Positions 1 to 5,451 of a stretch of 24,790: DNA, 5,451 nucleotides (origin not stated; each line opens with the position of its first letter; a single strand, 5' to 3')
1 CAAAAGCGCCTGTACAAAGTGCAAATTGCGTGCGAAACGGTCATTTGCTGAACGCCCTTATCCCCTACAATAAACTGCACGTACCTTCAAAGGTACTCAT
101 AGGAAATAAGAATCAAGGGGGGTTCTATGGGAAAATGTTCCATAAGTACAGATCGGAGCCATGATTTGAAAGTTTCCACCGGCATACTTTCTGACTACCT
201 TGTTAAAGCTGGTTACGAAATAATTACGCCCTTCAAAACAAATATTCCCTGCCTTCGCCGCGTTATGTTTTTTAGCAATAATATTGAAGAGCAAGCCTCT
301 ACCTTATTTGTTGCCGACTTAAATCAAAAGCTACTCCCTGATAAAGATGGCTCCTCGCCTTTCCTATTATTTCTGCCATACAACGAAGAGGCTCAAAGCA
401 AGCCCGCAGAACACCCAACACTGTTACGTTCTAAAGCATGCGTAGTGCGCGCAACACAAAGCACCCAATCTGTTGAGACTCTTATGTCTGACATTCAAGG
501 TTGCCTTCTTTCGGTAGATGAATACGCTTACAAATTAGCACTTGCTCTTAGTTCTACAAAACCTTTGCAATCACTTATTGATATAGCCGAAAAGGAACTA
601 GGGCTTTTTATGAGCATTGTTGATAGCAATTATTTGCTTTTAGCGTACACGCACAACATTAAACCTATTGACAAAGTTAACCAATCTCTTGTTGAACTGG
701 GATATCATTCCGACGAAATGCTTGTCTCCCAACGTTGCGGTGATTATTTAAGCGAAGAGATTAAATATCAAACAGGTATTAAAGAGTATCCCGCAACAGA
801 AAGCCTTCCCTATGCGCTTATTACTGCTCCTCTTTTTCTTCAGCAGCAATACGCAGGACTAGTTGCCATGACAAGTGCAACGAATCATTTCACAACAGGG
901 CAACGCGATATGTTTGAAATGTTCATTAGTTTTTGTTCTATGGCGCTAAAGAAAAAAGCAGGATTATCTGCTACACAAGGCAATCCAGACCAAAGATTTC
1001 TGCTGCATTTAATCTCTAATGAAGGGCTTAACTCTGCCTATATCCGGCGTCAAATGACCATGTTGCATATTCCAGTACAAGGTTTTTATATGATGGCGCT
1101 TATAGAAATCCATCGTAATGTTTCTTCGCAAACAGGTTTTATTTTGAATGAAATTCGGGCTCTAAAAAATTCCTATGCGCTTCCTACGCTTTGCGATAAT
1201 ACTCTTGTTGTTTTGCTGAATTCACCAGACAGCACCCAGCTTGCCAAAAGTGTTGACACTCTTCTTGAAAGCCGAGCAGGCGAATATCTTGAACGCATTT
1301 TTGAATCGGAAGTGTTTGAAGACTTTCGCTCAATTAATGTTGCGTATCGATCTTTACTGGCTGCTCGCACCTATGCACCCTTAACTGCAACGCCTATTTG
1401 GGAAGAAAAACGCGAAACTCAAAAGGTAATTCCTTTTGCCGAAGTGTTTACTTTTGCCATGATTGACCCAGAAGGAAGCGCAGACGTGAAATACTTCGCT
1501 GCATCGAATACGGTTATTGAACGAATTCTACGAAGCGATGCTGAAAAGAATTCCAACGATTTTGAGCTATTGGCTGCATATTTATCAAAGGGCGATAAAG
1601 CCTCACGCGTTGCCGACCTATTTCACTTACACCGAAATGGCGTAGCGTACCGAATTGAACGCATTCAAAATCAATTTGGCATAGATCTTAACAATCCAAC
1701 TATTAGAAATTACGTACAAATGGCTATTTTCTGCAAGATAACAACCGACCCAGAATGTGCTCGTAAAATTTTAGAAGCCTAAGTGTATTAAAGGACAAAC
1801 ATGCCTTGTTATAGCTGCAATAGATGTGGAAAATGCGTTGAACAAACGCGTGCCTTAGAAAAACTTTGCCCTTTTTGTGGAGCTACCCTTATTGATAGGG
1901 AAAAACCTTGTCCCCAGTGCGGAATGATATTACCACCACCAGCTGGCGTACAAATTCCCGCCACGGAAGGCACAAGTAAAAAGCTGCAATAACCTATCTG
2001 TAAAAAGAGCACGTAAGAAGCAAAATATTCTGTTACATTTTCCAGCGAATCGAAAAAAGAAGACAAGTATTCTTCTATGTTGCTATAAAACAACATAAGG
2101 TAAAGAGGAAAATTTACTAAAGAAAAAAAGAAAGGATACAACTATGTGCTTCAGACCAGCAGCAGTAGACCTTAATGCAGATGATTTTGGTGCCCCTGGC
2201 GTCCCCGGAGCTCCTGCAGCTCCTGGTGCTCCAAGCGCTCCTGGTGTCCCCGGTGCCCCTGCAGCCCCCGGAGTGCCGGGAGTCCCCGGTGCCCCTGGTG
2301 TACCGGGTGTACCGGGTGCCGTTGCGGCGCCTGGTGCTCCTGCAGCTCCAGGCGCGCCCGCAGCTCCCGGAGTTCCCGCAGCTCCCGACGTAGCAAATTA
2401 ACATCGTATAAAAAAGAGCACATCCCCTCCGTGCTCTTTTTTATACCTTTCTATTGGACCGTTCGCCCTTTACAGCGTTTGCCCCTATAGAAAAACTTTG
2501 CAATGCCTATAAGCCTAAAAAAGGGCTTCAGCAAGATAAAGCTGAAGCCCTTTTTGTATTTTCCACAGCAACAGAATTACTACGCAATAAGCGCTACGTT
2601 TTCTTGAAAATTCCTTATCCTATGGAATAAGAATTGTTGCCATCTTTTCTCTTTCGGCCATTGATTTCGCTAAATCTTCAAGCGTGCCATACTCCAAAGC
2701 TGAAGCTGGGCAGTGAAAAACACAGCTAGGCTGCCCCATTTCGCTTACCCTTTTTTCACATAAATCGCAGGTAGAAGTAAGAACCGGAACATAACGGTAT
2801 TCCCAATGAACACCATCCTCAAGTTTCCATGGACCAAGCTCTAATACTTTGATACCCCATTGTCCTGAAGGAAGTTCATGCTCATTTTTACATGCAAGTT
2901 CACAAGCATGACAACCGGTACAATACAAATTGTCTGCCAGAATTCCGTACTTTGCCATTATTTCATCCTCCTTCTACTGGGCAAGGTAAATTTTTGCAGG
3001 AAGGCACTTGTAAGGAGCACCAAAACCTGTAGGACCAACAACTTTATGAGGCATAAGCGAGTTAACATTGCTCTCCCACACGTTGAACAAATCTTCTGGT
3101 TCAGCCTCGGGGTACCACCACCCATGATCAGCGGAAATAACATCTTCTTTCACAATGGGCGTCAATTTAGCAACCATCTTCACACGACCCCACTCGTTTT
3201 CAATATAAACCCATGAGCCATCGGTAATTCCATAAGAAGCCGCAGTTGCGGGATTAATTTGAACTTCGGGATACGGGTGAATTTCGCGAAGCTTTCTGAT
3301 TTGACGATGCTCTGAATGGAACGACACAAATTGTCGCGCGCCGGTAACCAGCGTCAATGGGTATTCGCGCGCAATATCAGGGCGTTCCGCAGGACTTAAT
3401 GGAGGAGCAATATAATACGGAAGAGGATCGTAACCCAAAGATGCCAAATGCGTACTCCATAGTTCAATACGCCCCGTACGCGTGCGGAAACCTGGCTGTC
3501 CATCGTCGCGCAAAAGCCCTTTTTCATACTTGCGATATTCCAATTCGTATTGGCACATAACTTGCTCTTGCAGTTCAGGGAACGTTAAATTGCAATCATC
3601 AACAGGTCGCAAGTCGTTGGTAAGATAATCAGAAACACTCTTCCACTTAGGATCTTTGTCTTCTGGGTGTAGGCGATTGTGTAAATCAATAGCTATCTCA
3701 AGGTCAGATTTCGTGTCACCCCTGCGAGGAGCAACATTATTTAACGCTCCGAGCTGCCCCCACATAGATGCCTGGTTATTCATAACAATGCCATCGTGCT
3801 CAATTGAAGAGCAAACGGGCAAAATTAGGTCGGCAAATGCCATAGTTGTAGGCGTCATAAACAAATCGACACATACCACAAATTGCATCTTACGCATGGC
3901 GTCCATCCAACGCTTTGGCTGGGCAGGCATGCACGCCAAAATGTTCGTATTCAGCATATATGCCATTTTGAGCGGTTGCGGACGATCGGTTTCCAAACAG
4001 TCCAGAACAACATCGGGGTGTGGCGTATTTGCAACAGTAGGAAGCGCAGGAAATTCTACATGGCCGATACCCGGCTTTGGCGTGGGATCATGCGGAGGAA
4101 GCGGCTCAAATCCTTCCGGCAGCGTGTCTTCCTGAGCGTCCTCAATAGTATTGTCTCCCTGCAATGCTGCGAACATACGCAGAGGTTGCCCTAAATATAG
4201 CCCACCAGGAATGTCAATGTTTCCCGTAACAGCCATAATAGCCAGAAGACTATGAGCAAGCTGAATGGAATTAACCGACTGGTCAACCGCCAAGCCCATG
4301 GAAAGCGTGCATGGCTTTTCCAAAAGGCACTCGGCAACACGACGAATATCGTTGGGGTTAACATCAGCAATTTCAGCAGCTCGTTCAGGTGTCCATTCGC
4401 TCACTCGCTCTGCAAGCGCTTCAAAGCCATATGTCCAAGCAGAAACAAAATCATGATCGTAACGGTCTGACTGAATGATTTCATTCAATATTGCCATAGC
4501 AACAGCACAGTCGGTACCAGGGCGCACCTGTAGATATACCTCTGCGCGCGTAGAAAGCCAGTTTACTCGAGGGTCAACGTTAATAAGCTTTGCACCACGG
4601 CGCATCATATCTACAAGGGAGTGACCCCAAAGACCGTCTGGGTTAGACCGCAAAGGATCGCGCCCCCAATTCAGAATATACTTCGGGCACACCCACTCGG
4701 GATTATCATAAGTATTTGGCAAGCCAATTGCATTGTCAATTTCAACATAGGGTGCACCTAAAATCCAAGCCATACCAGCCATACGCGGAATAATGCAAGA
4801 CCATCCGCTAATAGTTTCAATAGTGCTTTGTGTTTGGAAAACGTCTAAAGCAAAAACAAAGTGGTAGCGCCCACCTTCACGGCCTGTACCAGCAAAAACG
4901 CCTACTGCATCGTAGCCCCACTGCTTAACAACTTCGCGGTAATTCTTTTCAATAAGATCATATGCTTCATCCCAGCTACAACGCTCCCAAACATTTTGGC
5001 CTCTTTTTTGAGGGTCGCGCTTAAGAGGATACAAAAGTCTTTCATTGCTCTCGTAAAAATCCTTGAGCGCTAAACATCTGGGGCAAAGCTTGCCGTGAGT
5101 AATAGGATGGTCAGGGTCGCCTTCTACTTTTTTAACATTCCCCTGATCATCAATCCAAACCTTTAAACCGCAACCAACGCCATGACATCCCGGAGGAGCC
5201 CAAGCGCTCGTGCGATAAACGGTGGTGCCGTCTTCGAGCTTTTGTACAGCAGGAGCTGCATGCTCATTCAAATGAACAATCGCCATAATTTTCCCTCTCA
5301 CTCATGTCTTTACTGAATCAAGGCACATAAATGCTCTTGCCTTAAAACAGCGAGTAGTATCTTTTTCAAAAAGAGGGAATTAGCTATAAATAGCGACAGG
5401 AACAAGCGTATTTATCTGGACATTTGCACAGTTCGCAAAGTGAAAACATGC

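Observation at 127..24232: One locus joins O-demethylase-like URO-D-fold enzymes with three dehydroxylase/transhydroxylase-type Mo enzymes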

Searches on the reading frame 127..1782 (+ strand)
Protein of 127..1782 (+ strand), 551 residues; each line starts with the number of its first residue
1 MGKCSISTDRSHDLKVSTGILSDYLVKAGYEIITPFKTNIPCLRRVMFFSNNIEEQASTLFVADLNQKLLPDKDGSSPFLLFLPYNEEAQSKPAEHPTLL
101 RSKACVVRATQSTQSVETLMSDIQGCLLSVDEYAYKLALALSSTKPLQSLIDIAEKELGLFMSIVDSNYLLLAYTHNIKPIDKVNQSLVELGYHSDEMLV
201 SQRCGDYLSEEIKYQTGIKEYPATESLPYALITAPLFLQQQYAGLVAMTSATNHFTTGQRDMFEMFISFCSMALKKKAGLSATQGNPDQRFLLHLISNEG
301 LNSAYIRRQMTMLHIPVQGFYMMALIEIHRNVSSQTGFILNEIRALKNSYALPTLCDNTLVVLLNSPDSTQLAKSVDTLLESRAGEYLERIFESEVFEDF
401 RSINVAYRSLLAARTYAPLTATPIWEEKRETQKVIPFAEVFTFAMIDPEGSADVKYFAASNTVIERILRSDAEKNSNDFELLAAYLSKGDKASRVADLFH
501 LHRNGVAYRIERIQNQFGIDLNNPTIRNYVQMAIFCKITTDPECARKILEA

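Call 3: search_protein_families(library=pfam, proteins=[window:127-1782:+])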
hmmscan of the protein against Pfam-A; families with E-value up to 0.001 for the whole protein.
window:127-1782:+ (551 aa): 2 families
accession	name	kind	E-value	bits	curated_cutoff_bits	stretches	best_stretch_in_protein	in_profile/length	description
PF13556.12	HTH_30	-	1e-11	44.9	27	1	480-533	3-56/59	PucR C-terminal helix-turn-helix domain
PF17853.6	GGDEF_2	-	0.00066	20.3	24.5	0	305-412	7-112/116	GGDEF-like domain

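Call 5: search_protein_families(library=ncbifam, proteins=[window:127-1782:+], max_evalue=0.01)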
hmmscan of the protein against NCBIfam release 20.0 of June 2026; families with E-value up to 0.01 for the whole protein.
window:127-1782:+ (551 aa): 2 families
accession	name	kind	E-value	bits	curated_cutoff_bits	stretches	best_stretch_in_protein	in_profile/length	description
NF058503.1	SprTransRegAdeR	equivalog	3.8e-07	29.5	700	1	287-527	149-389/403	sporulation transcriptional activator AdeR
NF050824.1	TransRegRv1453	equivalog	0.004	16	600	1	461-530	325-394/404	Rv1453 family transcriptional regulator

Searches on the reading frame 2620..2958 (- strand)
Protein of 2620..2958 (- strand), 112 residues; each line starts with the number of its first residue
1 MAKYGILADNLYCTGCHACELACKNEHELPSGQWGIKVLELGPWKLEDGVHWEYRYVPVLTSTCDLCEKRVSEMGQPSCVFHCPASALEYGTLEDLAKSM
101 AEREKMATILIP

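Call 3: search_protein_families(library=pfam, proteins=[window:2620-2958:-])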
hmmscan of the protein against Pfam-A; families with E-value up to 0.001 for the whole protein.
window:2620-2958:- (112 aa): 1 family
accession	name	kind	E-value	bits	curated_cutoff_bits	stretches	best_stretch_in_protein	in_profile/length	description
PF13187.11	Fer4_9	-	0.00031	21.2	27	0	12-87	1-51/52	4Fe-4S dicluster domain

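Call 5: search_protein_families(library=ncbifam, proteins=[window:2620-2958:-], max_evalue=0.01)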
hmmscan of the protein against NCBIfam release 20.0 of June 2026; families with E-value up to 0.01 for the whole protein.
window:2620-2958:- (112 aa): 16 families
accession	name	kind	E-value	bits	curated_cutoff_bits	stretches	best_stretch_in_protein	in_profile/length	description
TIGR02951.1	DMSO_dmsB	equivalog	5e-15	55.9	214.1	2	62-98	122-158/161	DMSO/selenate family reductase complex B subunit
NF045715.1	sulf_resp_HmcB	equivalog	1.3e-12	47.5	420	2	56-103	162-208/307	sulfate respiration complex iron-sulfur protein HmcB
TIGR03149.1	cyt_nit_nrfC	equivalog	5.5e-10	39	377.6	2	62-100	152-191/225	cytochrome c nitrite reductase Fe-S protein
TIGR01582.1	FDH-beta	equivalog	8.4e-10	38.2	334.7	1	63-100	152-189/283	formate dehydrogenase subunit beta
NF041715.1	arsenate_red_ArrB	equivalog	1.5e-09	37.7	450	2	3-65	2-61/233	arsenate respiratory reductase iron-sulfur subunit ArrB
NF008134.0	PRK10882.1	equivalog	1.9e-09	37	263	1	61-105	172-220/329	hydrogenase 2 operon protein HybA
NF009408.0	PRK12769.1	equivalog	1.5e-07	30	1003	2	62-105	119-159/659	formate-dependent uric acid utilization protein AegA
NF041782.1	mnquin_red_QrcC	equivalog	3.7e-07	30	400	1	4-95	1-92/239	menaquinone reductase iron-sulfur cluster-binding subunit QrcC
NF009451.0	PRK12809.1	equivalog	4.2e-07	28.6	1154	1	6-29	5-28/639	formate-dependent uric acid utilization protein YgfT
NF007658.0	PRK10330.1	equivalog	6.1e-07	29.1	260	0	6-28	5-27/181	electron transport protein HydN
NF038355.1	FDH3_beta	equivalog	8.4e-07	29.2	240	1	6-54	5-48/180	formate dehydrogenase FDH3 subunit beta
NF045797.1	DsrO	equivalog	2.3e-06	27.2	200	1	62-100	172-209/235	sulfate reduction electron transfer complex DsrMKJOP subunit DsrO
NF011569.0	PRK14993.1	equivalog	1.9e-05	24.2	416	1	3-41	43-81/244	tetrathionate reductase subunit TtrB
NF007382.0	PRK09898.1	equivalog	7.5e-05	22.3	213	1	7-91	62-143/208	ferredoxin-like protein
TIGR03478.1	DMSO_red_II_bet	subfamily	0.00065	18.7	480.7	0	8-27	8-27/321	DMSO reductase family type II enzyme, iron-sulfur subunit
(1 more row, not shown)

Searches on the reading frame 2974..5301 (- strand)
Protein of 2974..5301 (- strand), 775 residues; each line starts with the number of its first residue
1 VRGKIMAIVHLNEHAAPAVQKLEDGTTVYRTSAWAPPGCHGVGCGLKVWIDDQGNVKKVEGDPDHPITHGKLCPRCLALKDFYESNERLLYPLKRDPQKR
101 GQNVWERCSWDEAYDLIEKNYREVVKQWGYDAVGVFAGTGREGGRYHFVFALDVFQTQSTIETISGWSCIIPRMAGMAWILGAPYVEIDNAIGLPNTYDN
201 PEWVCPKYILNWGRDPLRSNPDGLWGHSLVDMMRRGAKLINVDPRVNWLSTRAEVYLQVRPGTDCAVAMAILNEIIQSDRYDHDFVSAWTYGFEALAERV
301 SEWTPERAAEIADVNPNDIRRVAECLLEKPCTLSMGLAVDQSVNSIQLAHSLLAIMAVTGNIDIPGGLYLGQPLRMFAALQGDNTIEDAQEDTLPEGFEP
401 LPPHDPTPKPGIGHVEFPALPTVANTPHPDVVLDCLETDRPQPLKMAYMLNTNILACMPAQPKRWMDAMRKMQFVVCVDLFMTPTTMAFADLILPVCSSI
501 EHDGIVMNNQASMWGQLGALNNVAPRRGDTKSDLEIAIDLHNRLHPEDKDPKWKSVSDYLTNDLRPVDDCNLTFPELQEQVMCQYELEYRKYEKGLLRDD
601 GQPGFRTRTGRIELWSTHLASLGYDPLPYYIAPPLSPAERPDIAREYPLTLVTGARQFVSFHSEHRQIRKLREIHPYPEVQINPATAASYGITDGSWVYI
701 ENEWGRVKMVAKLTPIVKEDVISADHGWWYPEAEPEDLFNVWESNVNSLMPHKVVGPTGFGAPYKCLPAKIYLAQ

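Call 3: search_protein_families(library=pfam, proteins=[window:2974-5301:-])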
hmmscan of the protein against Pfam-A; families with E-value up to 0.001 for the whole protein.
window:2974-5301:- (775 aa): 3 families
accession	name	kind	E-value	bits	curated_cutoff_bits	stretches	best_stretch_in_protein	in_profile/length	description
PF00384.28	Molybdopterin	-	2.1e-27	96.6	24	1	88-541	1-351/353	Molybdopterin oxidoreductase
PF01568.27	Molydop_binding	-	2.9e-19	69.6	26.8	1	650-765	2-107/110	Molydopterin dinucleotide binding domain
PF04879.21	Molybdop_Fe4S4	-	4.2e-09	36.7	22.7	1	41-78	12-48/55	Molybdopterin oxidoreductase Fe4S4 domain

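Call 5: search_protein_families(library=ncbifam, proteins=[window:2974-5301:-], max_evalue=0.01)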
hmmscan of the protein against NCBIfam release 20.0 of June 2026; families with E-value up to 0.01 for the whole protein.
window:2974-5301:- (775 aa): 26 families (the best 25 are shown)
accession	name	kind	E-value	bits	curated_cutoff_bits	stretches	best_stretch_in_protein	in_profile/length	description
TIGR01591.1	Fdh-alpha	equivalog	1.5e-68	231.5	666.25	1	41-732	7-647/672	formate dehydrogenase subunit alpha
NF012032.0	PRK15488.1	equivalog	1.5e-63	215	694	1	44-728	55-716/759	thiosulfate reductase PhsA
TIGR02166.1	dmsA_ynfE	subfamily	3.2e-54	184.2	777.7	2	39-368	53-397/794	DMSO/selenate family reductase complex A subunit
TIGR00509.1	bisC_fam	subfamily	4.3e-45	154.2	1017.55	1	94-737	60-716/772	molybdopterin guanine dinucleotide-containing S/N-oxide reductase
NF047855.1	AssmNtatRedNasC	equivalog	3.6e-44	151.1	1100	4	234-365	207-339/708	assimilatory nitrate reductase catalytic subunit NasC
TIGR03479.1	DMSO_red_II_alp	subfamily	5.6e-41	140.5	984.75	3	68-287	100-304/913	molybdopterin-dependent oxidoreductase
NF041323.1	Nitr_red_NasA_Halo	equivalog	6.1e-36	124.2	1000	1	41-717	4-634/673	assimilatory nitrate reductase NasA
NF041885.1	selenate_YnfE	exception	9.7e-32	109.6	1675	2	41-295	58-311/805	selenate/tellurate reductase subunit YnfE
NF041884.1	selenate_YnfF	exception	1.5e-31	109.1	1650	2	41-367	55-396/798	selenate/tellurate reductase subunit YnfF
NF011682.0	PRK15102.1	equivalog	3.4e-31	108.1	909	2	238-732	259-767/829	trimethylamine-N-oxide reductase TorA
TIGR01553.1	formate-DH-alph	equivalog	7.8e-31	106.7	814.2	2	41-120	53-135/1009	formate dehydrogenase-N subunit alpha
TIGR02164.1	torA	equivalog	2.2e-30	105.5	1465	1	94-734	105-765/824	trimethylamine-N-oxide reductase TorA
NF011566.1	PRK14990.1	exception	2.8e-29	101.7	1600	2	41-295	68-324/814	dimethylsulfoxide reductase subunit A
NF041513.1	formate_DH_Act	exception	2.2e-24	85.4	1400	2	39-122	50-128/1067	formate dehydrogenase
NF041783.2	mnquin_red_QrcB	equivalog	4.5e-22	78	440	3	43-125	63-140/695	menaquinone reductase molybdopterin-binding-like subunit QrcB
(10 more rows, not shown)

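Call 8: search_solved_structures(query=window:2974-5301:-, max_evalue=1e-10)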
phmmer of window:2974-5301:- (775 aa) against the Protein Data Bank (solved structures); distinct sequences matched with E-value up to 1e-10: 45.
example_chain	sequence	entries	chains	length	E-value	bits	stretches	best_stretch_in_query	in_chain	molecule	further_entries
2e7z_A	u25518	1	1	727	8.5e-70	239.2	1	42-734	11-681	Acetylene hydratase Ahy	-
2vpw_A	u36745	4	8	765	2.5e-44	154.9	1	54-730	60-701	THIOSULFATE REDUCTASE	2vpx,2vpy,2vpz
7qv7_S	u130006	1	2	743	3.7e-34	121.3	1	37-512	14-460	Hydrogen dependent carbon dioxide reductase subunit FdhF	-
9t1s_L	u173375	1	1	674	3.7e-32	114.6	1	39-512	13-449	formate dehydrogenase (coenzyme F420)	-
1dms_A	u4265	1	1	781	3e-30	108.3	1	93-734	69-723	DMSO REDUCTASE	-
1dmr_A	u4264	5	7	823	5.3e-30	107.5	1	93-734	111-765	DMSO REDUCTASE | Dimethyl sulfoxide/trimethylamine N-oxide reductase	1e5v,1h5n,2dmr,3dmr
1e60_A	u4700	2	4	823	5.7e-30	107.4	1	93-734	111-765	Dimethyl sulfoxide/trimethylamine N-oxide reductase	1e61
1e18_A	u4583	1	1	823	6e-30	107.3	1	93-734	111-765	DMSO REDUCTASE.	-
4dmr_A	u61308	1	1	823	6.5e-30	107.2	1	93-734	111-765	DMSO REDUCTASE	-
1eu1_A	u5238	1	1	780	8.1e-29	103.6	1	93-737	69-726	DIMETHYL SULFOXIDE REDUCTASE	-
1aa6_A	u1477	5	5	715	1.1e-28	103.2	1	42-543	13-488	FORMATE DEHYDROGENASE H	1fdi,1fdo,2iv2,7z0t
7bkb_D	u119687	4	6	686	4.8e-28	101.1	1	31-540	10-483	Formate dehydrogenase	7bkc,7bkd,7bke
9vap_A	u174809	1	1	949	1.1e-26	96.6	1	41-367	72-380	Formate dehydrogenase molybdopterin-binding subunit FdhA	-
7l5i_A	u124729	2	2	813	1.7e-26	95.9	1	90-731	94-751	Trimethylamine-N-oxide reductase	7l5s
2jio_A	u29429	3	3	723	8e-25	90.4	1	33-506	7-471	PERIPLASMIC NITRATE REDUCTASE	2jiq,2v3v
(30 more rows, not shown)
